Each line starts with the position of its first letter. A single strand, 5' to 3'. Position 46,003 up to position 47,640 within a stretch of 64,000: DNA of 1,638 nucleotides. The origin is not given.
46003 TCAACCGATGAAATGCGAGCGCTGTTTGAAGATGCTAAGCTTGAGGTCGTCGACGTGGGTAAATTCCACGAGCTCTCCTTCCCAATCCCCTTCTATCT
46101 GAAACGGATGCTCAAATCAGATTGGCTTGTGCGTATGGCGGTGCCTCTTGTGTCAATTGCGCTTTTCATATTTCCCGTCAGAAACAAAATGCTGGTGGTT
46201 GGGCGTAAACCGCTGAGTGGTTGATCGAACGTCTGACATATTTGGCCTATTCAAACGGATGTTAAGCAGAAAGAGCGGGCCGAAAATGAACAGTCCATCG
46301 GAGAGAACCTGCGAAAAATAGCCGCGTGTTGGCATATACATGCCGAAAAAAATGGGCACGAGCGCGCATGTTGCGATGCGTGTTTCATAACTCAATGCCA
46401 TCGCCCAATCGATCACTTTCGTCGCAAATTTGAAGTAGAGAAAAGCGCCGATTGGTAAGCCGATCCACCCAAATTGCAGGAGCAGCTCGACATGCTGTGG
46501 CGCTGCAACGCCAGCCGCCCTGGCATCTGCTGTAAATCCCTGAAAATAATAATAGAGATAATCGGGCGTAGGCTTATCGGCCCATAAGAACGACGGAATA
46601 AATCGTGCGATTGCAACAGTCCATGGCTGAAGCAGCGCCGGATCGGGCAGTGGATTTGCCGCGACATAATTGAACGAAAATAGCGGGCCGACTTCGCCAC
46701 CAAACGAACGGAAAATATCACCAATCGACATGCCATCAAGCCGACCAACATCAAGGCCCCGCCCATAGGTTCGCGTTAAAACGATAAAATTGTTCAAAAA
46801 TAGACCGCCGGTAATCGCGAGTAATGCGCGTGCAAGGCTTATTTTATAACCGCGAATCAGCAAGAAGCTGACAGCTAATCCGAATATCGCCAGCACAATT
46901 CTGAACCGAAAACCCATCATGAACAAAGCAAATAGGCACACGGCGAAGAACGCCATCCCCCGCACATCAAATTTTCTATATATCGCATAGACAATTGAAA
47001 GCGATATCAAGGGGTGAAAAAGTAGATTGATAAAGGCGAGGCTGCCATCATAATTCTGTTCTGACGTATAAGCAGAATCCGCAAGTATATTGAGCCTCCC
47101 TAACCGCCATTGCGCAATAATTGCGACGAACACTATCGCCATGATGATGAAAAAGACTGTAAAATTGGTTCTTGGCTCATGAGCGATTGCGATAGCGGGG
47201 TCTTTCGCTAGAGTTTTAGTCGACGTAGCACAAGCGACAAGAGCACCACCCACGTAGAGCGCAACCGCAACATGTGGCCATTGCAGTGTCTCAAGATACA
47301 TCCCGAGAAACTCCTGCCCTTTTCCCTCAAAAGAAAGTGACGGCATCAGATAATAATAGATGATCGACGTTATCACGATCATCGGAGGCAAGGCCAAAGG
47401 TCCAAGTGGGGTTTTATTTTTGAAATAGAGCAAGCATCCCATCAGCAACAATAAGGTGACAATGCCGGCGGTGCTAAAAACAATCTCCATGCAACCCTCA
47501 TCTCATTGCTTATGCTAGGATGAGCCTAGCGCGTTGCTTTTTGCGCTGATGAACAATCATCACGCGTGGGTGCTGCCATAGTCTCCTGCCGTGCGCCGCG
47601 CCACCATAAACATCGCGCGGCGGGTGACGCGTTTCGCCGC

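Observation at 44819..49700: Accessory island about 70 bp from the 3' end of rnpB: DNA MTase-nuclease fusion, coupled mini-ORF, orphan Wzy-like membrane protein and SAM methyltransferase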

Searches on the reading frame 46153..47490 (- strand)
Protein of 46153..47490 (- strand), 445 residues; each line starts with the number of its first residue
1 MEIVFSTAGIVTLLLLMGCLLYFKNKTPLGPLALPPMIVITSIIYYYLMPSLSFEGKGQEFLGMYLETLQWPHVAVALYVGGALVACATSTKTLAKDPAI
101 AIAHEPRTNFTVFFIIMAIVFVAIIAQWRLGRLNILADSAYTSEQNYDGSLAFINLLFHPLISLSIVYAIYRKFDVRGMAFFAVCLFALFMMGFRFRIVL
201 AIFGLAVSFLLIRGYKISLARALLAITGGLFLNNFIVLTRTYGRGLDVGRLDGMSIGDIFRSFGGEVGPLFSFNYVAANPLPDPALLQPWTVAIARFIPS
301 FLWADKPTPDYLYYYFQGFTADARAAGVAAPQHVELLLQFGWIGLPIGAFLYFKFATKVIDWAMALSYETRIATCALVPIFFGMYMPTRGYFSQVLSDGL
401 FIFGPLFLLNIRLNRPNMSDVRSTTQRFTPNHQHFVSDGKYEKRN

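Call 5: search_protein_families(library=pfam, proteins=[window:46153-47490:-], max_evalue=0.01)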
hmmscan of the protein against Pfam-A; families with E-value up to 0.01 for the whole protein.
window:46153-47490:- (445 aa): 0 families

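Call 6: search_protein_families(library=padloc, proteins=[window:46153-47490:-], max_evalue=0.01)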
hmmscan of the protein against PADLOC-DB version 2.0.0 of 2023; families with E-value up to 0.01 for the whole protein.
window:46153-47490:- (445 aa): 0 families

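Call 7: search_protein_families(library=ncbifam, proteins=[window:46153-47490:-], max_evalue=0.01)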
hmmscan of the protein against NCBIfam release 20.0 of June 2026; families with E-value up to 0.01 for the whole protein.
window:46153-47490:- (445 aa): 1 family
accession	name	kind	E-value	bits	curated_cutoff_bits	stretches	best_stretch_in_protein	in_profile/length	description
TIGR04370.1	glyco_rpt_poly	subfamily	1.3e-05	24.4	40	1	111-317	98-313/396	oligosaccharide repeat unit polymerase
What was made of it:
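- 46153..47490 (-): Divergent Wzy-type (oligosaccharide repeat-unit polymerase-like) membrane protein, convergent with the SAM-MT and overlapping its 3' end by 72 nt. TIGR04370 at 1.3e-5, below cut-off (call 7).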

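Call 24: find_homologous_proteins(query=window:46153-47490:-)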
Query window:46153-47490:- (445 aa): 24 proteins with E <= 0.001 among 8000 candidates.
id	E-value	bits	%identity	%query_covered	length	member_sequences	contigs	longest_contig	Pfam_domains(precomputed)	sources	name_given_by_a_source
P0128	4.6e-264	894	89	100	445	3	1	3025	-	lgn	-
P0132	5.6e-117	409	47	96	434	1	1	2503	-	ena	-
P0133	2.3e-116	407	46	97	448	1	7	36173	-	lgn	-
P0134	2.5e-115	404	47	96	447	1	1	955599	-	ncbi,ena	-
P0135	3.1e-115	404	44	100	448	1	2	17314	-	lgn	-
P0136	2.6e-114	401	49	94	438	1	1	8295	-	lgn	-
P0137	2.2e-111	391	46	94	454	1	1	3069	-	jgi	jgi:hypothetical protein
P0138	1.5e-109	385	48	92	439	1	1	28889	-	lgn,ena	-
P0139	1.5e-106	375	45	96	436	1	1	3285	-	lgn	-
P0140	8.9e-102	359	43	98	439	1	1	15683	-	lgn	-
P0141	4.8e-98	347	43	92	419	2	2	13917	-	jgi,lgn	jgi:hypothetical protein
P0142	6.8e-97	343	44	93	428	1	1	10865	-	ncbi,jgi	jgi:hypothetical protein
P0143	4.1e-93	331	42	97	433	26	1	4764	-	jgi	jgi:hypothetical protein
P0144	5.9e-90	320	41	95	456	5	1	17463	-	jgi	jgi:hypothetical protein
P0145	5.3e-87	311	41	92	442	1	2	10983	-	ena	-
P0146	2.7e-86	308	40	92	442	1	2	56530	-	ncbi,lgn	ncbi:MAG: hypothetical protein ABL901_15245 [Hyphomicrobiaceae bacterium]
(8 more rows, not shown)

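Call 25: find_encoding_contigs(protein=P0134, flank=10000, max_places=3)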
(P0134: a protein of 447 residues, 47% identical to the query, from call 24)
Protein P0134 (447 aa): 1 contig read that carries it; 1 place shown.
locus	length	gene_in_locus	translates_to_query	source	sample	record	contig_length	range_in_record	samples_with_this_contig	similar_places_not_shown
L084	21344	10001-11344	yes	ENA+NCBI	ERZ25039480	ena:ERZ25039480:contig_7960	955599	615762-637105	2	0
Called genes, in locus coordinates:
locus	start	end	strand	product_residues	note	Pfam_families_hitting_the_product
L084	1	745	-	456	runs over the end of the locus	PF01554:MatE (faint), PF01943:Polysacc_synt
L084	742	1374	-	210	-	-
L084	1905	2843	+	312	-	PF01073:3Beta_HSD (weak), PF01370:Epimerase, PF04321:RmlD_sub_bind (weak), PF07993:NAD_binding_4 (faint), PF16363:GDP_Man_Dehyd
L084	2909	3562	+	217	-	PF13489:Methyltransf_23 (faint), PF08241:Methyltransf_11 (weak)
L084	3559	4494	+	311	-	PF02353:CMAS, PF13489:Methyltransf_23, PF08241:Methyltransf_11, PF08242:Methyltransf_12, PF13649:Methyltransf_25, PF13847:Methyltransf_31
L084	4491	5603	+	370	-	PF20706:GT4-conflict (weak), PF00534:Glycos_transf_1, PF13692:Glyco_trans_1_4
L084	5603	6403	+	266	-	PF01209:Ubie_methyltran (weak), PF13489:Methyltransf_23, PF13649:Methyltransf_25, PF13847:Methyltransf_31, PF08241:Methyltransf_11, PF08242:Methyltransf_12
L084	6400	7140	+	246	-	PF01209:Ubie_methyltran (weak), PF13489:Methyltransf_23, PF07021:MetW (weak), PF13847:Methyltransf_31, PF08241:Methyltransf_11, PF08242:Methyltransf_12, PF13649:Methyltransf_25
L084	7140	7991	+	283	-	PF13489:Methyltransf_23, PF13847:Methyltransf_31 (weak), PF08241:Methyltransf_11, PF08242:Methyltransf_12 (weak), PF13649:Methyltransf_25 (faint)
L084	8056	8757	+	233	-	PF13489:Methyltransf_23, PF13847:Methyltransf_31, PF08241:Methyltransf_11, PF08242:Methyltransf_12 (weak), PF13649:Methyltransf_25 (weak)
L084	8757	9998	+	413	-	PF00534:Glycos_transf_1, PF13692:Glyco_trans_1_4, PF20706:GT4-conflict (weak), PF13524:Glyco_trans_1_2 (weak)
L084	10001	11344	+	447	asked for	-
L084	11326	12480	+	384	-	PF13439:Glyco_transf_4, PF13579:Glyco_trans_4_4, PF00534:Glycos_transf_1, PF13692:Glyco_trans_1_4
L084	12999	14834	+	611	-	PF13522:GATase_6, PF13537:GATase_7, PF00733:Asn_synthase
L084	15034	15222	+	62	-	-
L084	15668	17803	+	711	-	PF13505:OMP_b-brl, PF04966:OprB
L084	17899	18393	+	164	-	-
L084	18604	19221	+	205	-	PF08768:THAP4_heme-bd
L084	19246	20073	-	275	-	PF04116:FA_hydroxylase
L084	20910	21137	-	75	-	-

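Call 26: find_encoding_contigs(protein=P0146, flank=10000, max_places=3)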
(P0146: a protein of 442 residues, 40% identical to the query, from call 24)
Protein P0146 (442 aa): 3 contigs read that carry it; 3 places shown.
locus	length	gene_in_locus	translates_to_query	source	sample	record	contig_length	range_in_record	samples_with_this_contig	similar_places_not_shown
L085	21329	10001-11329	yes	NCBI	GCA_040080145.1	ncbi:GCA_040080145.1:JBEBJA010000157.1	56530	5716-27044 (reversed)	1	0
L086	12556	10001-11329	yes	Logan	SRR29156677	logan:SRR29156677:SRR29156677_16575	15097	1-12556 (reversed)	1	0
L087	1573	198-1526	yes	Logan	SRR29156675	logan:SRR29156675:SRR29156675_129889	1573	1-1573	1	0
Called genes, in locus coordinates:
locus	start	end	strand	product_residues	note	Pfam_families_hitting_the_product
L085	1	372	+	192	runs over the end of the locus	PF00908:dTDP_sugar_isom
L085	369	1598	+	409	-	PF08421:Methyltransf_13, PF13489:Methyltransf_23, PF08242:Methyltransf_12, PF08484:Methyltransf_14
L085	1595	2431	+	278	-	PF01370:Epimerase, PF16363:GDP_Man_Dehyd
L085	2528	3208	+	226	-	PF04989:RMNT_CmcI, PF13578:Methyltransf_24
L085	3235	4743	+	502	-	-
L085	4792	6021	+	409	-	PF00535:Glycos_transf_2, PF13641:Glyco_tranf_2_3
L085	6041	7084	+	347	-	PF01073:3Beta_HSD, PF01370:Epimerase, PF04321:RmlD_sub_bind, PF16363:GDP_Man_Dehyd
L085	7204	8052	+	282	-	PF08242:Methyltransf_12 (faint), PF13489:Methyltransf_23, PF13847:Methyltransf_31 (weak), PF08241:Methyltransf_11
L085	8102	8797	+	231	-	PF13489:Methyltransf_23, PF08241:Methyltransf_11, PF13649:Methyltransf_25 (weak)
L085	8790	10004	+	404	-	PF13524:Glyco_trans_1_2 (faint), PF20706:GT4-conflict (weak), PF00534:Glycos_transf_1, PF13692:Glyco_trans_1_4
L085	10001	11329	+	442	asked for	-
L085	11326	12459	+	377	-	PF13439:Glyco_transf_4, PF13579:Glyco_trans_4_4 (weak), PF00534:Glycos_transf_1, PF13692:Glyco_trans_1_4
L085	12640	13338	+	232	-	PF13489:Methyltransf_23, PF05175:MTS (weak), PF06325:PrmA (weak), PF01209:Ubie_methyltran (weak), PF13847:Methyltransf_31, PF08241:Methyltransf_11, PF08242:Methyltransf_12, PF13649:Methyltransf_25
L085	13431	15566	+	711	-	PF00107:ADH_zinc_N, PF01408:GFO_IDH_MocA, PF02894:GFO_IDH_MocA_C, PF22725:GFO_IDH_MocA_C3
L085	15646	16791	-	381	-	PF06559:DCD_N, PF22769:DCD, PF22569:DCD_C, PF22769:DCD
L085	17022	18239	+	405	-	PF01053:Cys_Met_Meta_PP, PF00155:Aminotran_1_2 (weak), PF00266:Aminotran_5 (weak)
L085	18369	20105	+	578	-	PF04932:Wzy_C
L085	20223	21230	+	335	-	PF01145:Band_7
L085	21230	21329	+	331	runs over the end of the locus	PF01145:Band_7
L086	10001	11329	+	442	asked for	-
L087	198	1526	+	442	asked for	-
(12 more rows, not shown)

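Call 27: find_encoding_contigs(protein=P0133, flank=10000, max_places=3)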
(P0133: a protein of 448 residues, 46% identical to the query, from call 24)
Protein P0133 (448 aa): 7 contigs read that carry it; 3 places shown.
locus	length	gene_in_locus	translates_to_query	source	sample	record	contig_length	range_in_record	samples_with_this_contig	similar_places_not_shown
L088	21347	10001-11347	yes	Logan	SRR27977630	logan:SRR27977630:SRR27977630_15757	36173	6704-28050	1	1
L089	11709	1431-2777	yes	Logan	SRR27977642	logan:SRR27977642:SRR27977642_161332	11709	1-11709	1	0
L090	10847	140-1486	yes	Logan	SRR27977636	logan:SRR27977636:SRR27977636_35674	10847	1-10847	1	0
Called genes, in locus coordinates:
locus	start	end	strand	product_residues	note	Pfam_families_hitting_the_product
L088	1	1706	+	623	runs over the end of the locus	PF00664:ABC_membrane (weak), PF00005:ABC_tran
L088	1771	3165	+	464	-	PF04932:Wzy_C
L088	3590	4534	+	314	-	PF20706:GT4-conflict (weak), PF00534:Glycos_transf_1, PF13692:Glyco_trans_1_4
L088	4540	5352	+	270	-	PF13489:Methyltransf_23, PF01209:Ubie_methyltran (weak), PF02353:CMAS, PF05401:NodS, PF08241:Methyltransf_11, PF08242:Methyltransf_12, PF13649:Methyltransf_25, PF13847:Methyltransf_31, +2 more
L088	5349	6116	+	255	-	PF13489:Methyltransf_23, PF07021:MetW (weak), PF08241:Methyltransf_11, PF08242:Methyltransf_12, PF13649:Methyltransf_25, PF13847:Methyltransf_31 (weak)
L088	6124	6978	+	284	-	PF13489:Methyltransf_23, PF08241:Methyltransf_11, PF08242:Methyltransf_12 (weak)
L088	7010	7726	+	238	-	PF13489:Methyltransf_23, PF08241:Methyltransf_11, PF08242:Methyltransf_12 (weak), PF13649:Methyltransf_25 (weak)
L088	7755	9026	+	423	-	PF13439:Glyco_transf_4 (faint), PF00534:Glycos_transf_1, PF13692:Glyco_trans_1_4, PF13524:Glyco_trans_1_2 (weak)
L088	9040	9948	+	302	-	PF13489:Methyltransf_23, PF02353:CMAS (weak), PF07021:MetW, PF13847:Methyltransf_31, PF08241:Methyltransf_11, PF08242:Methyltransf_12, PF13649:Methyltransf_25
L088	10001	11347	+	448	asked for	-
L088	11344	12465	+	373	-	PF13439:Glyco_transf_4 (weak), PF13579:Glyco_trans_4_4 (weak), PF00534:Glycos_transf_1, PF13692:Glyco_trans_1_4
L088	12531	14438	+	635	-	PF13522:GATase_6, PF13537:GATase_7, PF00733:Asn_synthase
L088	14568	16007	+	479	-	PF01943:Polysacc_synt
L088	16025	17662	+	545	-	PF16889:Hepar_II_III_N, PF07940:Hepar_II_III_C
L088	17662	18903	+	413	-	PF13439:Glyco_transf_4, PF13579:Glyco_trans_4_4, PF00534:Glycos_transf_1, PF13692:Glyco_trans_1_4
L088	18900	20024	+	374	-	PF02350:Epimerase_2, PF13579:Glyco_trans_4_4, PF13439:Glyco_transf_4 (weak)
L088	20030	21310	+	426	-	PF03721:UDPG_MGDP_dh_N, PF00984:UDPG_MGDP_dh, PF03720:UDPG_MGDP_dh_C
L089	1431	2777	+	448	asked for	-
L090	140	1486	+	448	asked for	-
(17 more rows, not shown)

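Call 35: search_protein_families(library=pfam, proteins=[L091:9300-9695:+], max_evalue=1)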
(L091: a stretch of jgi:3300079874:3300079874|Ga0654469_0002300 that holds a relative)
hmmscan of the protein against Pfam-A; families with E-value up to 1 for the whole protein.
L091:9300-9695:+ (131 aa): 1 family
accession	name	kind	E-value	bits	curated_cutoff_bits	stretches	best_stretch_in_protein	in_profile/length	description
PF11162.13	DUF2946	-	0.00099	20.3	23.7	1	11-128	2-117/117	Protein of unknown function (DUF2946)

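Call 36: search_protein_families(library=phrogs, proteins=[window:46153-47490:-], max_evalue=0.01)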
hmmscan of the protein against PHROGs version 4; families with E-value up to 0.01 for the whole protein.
window:46153-47490:- (445 aa): 0 families

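Call 43: find_encoding_contigs(protein=window:46153-47490:-, flank=10000, max_places=4)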
Protein window:46153-47490:- (445 aa): 1 contig read that carries it; 1 place shown.
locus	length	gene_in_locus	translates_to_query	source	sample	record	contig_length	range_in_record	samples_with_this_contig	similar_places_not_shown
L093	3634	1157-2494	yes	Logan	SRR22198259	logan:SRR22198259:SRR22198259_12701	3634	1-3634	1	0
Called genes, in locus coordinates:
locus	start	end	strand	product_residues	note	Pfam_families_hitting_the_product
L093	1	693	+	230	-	?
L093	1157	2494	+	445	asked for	-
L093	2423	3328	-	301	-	PF13489:Methyltransf_23, PF02353:CMAS, PF07021:MetW (weak), PF08241:Methyltransf_11, PF08242:Methyltransf_12, PF13649:Methyltransf_25, PF13847:Methyltransf_31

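Call 56: search_protein_families(library=ncbifam, alignment_id=A5, max_evalue=0.1)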
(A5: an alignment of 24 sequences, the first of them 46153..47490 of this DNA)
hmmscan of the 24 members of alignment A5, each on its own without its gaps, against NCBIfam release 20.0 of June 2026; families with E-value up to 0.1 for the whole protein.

A. member 1, window:46153-47490:- (445 aa): 1 family
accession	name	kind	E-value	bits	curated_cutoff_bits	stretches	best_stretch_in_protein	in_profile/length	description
TIGR04370.1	glyco_rpt_poly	subfamily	1.3e-05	24.4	40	1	111-317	98-313/396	oligosaccharide repeat unit polymerase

B. families by the number of members that match (of 24 scanned): 6 families
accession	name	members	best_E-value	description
TIGR04370.1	glyco_rpt_poly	6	5.4e-08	oligosaccharide repeat unit polymerase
NF046084.1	XrtY_assoc_Wzy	3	5.5e-06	exosortase Y-associated Wzy-like protein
TIGR02210.1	rodA_shape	1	6e-05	rod shape-determining protein RodA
NF041554.1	SA1362_fam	1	0.023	SA1362 family protein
TIGR03265.1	PhnT2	1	0.038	putative 2-aminoethylphosphonate ABC transporter ATP-binding protein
TIGR03023.1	WcaJ_sugtrans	1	0.043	undecaprenyl-phosphate glucose phosphotransferase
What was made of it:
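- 46153..47490 (-): 6 of 24 family members hit it (call 56).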

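Call 57: search_protein_families(library=pfam, alignment_id=A5, max_evalue=0.1)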
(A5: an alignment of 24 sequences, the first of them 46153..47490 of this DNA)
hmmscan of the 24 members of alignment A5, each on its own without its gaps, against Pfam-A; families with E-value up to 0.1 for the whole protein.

A. member 1, window:46153-47490:- (445 aa): 0 families

B. families by the number of members that match (of 24 scanned): 2 families
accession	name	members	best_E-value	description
PF13515.12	FUSC_2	1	0.03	Fusaric acid resistance protein-like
PF19853.4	DUF6328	1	0.033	Family of unknown function (DUF6328)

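Call 60: predict_structure(alignment_id=A5)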
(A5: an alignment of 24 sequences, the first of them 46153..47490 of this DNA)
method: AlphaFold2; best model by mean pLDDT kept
length: 445 residues; sequences in the alignment: 24
mean_pLDDT: 83.0   pTM: 0.84
mean pLDDT of the five models: 83.0, 80.6, 80.2, 79.4, 77.1
residues with pLDDT >= 90: 198; 70-90: 187; 50-70: 26; < 50: 34
segments of 3 or more residues with pLDDT < 50: 414-445
pLDDT, mean of each block of 10 residues (from residue 1): 79 92 88 93 90 73 85 94 95 93 89 96 89 74 56 84 97 97 94 84 95 89 88 84 73 81 74 91 84 78 78 81 74 89 94 95 94 96 85 84 95 53 39 38 35
secondary structure, 60 per line:
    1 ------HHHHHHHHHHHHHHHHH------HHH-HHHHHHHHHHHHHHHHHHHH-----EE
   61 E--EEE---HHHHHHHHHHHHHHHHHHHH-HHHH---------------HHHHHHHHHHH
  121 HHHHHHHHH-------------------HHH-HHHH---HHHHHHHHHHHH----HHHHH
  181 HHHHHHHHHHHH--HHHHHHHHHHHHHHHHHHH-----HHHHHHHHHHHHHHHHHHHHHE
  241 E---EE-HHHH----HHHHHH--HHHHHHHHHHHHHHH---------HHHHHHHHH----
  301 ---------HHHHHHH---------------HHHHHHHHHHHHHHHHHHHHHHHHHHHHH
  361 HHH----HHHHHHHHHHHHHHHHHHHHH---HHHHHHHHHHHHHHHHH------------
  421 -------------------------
elements in order: H7-23 H34-53 E59-61 E64-66 H70-89 H91-94 H110-129 H153-156 H160-171 H176-192 H195-213 H219-239 H248-251 H256-261 H264-278 H288-296 H310-316 H332-363 H368-388 H392-408

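Call 62: fold_search(model_id=the predicted structure, library=pdb)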
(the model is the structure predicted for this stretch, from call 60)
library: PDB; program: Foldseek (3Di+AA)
matches with E <= 10: 258; with E <= 0.001: 0
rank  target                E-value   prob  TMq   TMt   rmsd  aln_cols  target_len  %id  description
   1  5a1s_C                2.8e-02  0.16  0.11  0.12  22.9       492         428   12  Crystal structure of the sodium-dependent citrate symporter SeCitS form Salmonella enterica. (released 2016-02-17)
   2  8bh1_A                8.0e-02  0.93  0.33  0.40  15.1       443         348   12  Core divisome complex FtsWIQBL from Pseudomonas aeruginosa (released 2023-04-19)
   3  7tpg_B                1.4e-01  0.84  0.34  0.37  15.3       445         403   13  Single-Particle Cryo-EM Structure of the WaaL O-antigen ligase in its ligand bound state (released 2022-04-06)
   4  4nh2_E                2.2e-01  0.16  0.14  0.15  19.9       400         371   11  Crystal structure of AmtB from E. coli bound to phosphatidylglycerol (released 2014-06-04)
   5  9g71_A                2.4e-01  0.05  0.07  0.08  29.2       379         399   12  Cryo-EM structure of TTYH2 in complex with lipids in GDN (released 2025-05-21)
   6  1xqe                  2.6e-01  0.18  0.17  0.20  18.4       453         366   12  The mechanism of ammonia transport based on the crystal structure of AmtB of E. coli. (released 2004-10-26)
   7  6ivm_E                3.7e-01  0.08  0.10  0.12  23.9       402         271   12  Crystal structure of a membrane protein P143A (released 2019-11-06)
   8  7p54_A                3.7e-01  0.04  0.07  0.08  29.7       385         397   13  Cryo-EM structure of human TTYH2 in GDN (released 2021-08-11)
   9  7r4g_H                3.9e-01  0.08  0.11  0.14  24.1       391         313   12  Bovine complex I in the presence of IM1761092, slack class ii (Composite map) (released 2023-02-08)
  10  6qq5_A                4.2e-01  0.09  0.15  0.10  25.1       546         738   12  Cryo-EM structure of dimeric quinol dependent nitric oxide reductase (qNOR) from Alcaligenes xylosoxidans (released 2019-09-11)
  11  8zxk_C                6.2e-01  0.06  0.14  0.13  25.2       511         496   10  Cryo-EM structure of trimethylamine transporter TmaT binding with TMA (released 2024-11-06)
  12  9qu3                  6.5e-01  0.10  0.15  0.17  19.0       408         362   15  Cryo-EM structure of the human choline transporter-like protein hCTL1 in LMNG (released 2025-05-14)
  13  7r48_H                7.0e-01  0.08  0.12  0.15  23.5       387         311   12  Bovine complex I in the presence of IM1761092, deactive class iv (Composite map) (released 2023-02-08)
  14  7r4c_H                8.0e-01  0.07  0.11  0.15  23.9       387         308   12  Bovine complex I in the presence of IM1761092, deactive class v (Composite map) (released 2023-02-08)
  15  4f4c_A                8.0e-01  0.04  0.09  0.04  29.5       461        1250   13  The Crystal Structure of the Multi-Drug Transporter (released 2012-09-26)
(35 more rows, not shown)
